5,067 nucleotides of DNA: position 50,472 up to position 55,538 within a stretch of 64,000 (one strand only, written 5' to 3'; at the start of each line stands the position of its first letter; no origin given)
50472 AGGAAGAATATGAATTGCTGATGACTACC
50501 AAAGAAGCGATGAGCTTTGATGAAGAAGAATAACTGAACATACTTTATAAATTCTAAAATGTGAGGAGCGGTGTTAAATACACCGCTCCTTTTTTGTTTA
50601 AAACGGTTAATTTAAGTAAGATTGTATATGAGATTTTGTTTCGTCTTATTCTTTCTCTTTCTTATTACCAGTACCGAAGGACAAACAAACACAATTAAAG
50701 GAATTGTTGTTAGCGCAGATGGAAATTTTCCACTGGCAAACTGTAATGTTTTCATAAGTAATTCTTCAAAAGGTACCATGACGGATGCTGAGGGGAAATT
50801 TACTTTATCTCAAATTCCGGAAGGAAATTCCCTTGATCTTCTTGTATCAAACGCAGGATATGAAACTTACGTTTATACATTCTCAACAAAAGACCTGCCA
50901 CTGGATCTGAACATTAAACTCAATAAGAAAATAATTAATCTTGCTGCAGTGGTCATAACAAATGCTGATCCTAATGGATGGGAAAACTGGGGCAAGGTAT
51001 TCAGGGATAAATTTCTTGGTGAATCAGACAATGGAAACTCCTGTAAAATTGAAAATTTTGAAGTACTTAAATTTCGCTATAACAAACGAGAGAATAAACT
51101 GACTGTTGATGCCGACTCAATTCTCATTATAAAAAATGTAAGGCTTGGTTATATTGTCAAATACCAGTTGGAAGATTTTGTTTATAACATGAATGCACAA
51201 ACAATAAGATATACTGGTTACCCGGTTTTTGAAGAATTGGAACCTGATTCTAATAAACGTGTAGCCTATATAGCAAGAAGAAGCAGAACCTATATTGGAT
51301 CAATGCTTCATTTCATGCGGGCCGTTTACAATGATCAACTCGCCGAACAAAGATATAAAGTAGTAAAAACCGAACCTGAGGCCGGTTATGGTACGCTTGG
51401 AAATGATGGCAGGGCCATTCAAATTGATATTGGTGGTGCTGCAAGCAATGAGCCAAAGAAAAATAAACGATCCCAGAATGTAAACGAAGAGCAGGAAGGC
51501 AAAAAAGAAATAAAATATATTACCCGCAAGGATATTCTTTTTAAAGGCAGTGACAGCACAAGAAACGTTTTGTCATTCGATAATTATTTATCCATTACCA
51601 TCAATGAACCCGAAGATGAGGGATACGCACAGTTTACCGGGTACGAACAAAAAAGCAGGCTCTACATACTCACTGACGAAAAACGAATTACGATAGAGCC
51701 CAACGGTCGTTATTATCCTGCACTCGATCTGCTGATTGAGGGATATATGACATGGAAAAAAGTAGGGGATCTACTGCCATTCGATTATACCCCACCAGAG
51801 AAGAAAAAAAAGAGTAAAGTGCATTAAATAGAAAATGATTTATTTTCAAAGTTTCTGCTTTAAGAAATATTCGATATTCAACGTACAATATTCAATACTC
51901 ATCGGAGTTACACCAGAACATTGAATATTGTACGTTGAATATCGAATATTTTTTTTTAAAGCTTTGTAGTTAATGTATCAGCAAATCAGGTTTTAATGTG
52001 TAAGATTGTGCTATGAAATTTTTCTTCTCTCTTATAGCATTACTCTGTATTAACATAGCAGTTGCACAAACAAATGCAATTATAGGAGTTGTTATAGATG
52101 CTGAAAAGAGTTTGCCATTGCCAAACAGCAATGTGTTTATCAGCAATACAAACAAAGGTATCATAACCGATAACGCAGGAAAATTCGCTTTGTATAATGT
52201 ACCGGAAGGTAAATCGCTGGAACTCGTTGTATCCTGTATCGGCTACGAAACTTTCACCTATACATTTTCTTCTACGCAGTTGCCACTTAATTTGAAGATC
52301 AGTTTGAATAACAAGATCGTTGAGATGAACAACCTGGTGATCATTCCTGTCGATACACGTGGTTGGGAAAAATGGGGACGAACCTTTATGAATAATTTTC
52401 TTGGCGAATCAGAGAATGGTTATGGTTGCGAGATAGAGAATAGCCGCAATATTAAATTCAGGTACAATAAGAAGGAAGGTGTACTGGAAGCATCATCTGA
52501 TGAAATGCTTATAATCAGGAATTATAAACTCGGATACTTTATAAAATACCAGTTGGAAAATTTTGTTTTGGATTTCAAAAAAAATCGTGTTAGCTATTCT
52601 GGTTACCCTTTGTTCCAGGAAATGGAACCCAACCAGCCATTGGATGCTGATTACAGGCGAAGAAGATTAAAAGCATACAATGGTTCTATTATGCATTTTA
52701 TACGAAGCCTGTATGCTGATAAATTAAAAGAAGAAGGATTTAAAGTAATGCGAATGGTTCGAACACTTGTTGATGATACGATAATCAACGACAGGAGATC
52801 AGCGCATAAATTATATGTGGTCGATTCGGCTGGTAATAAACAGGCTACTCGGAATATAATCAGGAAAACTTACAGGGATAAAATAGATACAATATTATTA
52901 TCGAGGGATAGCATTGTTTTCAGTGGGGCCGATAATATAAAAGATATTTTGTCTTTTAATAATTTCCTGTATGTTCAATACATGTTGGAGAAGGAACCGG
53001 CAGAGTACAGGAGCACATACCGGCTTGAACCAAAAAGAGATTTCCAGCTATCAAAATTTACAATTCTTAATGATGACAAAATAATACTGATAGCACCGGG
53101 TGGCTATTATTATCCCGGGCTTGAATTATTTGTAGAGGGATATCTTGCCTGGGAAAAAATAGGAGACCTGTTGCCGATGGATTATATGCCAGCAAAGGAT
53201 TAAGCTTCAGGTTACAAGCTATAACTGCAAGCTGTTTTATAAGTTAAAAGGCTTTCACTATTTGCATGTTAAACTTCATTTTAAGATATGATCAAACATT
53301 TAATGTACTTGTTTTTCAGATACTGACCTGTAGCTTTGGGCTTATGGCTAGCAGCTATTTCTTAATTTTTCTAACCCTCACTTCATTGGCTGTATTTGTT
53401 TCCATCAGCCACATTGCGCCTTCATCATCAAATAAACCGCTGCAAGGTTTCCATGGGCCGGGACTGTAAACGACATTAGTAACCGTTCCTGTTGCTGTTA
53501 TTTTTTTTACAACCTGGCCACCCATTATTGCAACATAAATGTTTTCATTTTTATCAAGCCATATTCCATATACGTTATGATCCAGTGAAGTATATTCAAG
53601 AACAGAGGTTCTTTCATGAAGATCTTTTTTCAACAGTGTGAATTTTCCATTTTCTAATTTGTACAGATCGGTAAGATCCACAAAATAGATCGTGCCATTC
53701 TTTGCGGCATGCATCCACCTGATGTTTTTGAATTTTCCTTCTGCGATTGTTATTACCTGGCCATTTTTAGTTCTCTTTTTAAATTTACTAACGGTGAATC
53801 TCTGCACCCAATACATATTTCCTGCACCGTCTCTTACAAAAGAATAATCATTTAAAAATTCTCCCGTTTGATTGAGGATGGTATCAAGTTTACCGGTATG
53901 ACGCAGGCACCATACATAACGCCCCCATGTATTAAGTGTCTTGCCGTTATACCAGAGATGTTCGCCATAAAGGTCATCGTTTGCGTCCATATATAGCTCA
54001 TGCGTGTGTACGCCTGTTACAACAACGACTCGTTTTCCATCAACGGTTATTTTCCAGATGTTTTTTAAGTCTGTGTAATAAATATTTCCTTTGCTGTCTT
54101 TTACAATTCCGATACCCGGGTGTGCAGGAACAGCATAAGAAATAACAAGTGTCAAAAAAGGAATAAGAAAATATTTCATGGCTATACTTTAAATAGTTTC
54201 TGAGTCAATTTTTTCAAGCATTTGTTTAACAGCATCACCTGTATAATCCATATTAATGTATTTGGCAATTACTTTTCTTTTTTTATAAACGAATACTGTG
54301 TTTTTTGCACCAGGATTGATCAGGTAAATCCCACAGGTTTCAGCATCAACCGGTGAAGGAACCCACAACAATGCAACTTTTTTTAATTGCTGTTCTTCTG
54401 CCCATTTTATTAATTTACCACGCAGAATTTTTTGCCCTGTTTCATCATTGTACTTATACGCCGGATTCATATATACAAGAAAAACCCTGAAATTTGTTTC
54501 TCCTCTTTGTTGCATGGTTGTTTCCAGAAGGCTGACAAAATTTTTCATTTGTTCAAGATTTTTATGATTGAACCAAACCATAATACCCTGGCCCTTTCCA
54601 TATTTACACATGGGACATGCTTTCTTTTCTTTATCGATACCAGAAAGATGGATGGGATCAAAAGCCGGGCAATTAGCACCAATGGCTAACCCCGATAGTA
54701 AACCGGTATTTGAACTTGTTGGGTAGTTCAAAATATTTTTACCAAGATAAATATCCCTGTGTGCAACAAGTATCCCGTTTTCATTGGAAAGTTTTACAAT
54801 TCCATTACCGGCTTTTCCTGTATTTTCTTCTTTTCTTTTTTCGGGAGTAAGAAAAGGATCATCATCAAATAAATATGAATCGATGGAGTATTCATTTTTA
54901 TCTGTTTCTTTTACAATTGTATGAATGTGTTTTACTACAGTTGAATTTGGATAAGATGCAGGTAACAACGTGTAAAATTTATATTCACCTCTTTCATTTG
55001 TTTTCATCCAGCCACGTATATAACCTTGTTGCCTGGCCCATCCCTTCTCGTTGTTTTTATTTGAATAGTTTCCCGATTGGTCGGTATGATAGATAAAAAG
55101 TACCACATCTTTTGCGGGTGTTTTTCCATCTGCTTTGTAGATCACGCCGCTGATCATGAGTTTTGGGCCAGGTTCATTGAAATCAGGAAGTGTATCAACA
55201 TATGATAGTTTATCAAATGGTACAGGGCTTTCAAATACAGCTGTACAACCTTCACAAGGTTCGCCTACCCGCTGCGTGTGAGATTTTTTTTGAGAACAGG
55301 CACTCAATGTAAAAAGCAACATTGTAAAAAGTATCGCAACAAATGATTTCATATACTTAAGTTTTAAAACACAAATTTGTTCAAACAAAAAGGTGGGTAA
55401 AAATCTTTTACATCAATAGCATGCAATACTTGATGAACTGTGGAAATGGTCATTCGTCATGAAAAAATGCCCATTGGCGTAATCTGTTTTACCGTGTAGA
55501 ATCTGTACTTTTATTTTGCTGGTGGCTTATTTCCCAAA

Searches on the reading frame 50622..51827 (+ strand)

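Call 72: search_protein_families(library=pfam, proteins=[window:50622-51827:+], max_evalue=0.00001)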
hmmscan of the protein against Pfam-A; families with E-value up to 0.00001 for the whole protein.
window:50622-51827:+ (401 aa): 2 families
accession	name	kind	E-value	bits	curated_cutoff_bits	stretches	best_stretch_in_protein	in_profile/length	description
PF13715.12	CarbopepD_reg_2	-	8.6e-17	61.4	32.2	1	25-112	1-88/88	CarboxypepD_reg-like domain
PF13620.12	CarboxypepD_reg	-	1.9e-10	41.4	32.3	1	24-100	1-81/82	Carboxypeptidase regulatory-like domain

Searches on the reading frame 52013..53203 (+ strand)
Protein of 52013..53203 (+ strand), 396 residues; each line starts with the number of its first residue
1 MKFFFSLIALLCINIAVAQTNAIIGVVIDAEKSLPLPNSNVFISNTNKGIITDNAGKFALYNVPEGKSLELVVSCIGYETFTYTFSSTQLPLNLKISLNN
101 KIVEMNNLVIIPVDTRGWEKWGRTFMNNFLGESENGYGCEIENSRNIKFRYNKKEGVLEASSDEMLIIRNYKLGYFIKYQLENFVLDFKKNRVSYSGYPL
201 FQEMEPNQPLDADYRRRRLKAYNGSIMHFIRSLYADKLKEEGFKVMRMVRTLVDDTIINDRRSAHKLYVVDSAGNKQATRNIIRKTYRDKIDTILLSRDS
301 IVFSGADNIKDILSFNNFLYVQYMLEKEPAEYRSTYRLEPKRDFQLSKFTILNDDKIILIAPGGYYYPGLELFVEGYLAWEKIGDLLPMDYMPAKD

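Call 72: search_protein_families(library=pfam, proteins=[window:52013-53203:+], max_evalue=0.00001)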
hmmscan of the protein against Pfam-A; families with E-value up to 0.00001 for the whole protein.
window:52013-53203:+ (396 aa): 2 families
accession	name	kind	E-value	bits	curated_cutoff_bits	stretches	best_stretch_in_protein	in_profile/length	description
PF13715.12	CarbopepD_reg_2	-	4.4e-17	62.3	32.2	1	24-110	2-88/88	CarboxypepD_reg-like domain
PF13620.12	CarboxypepD_reg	-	7.1e-09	36.3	32.3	1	23-84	2-65/82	Carboxypeptidase regulatory-like domain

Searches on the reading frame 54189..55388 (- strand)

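Call 72: search_protein_families(library=pfam, proteins=[window:54189-55388:-], max_evalue=0.00001)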
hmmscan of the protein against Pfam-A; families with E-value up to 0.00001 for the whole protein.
window:54189-55388:- (399 aa): 1 family
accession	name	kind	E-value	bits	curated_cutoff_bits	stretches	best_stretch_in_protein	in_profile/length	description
PF00775.27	Dioxygenase_C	-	8.8e-09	35.5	27.3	1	71-150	24-100/182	Dioxygenase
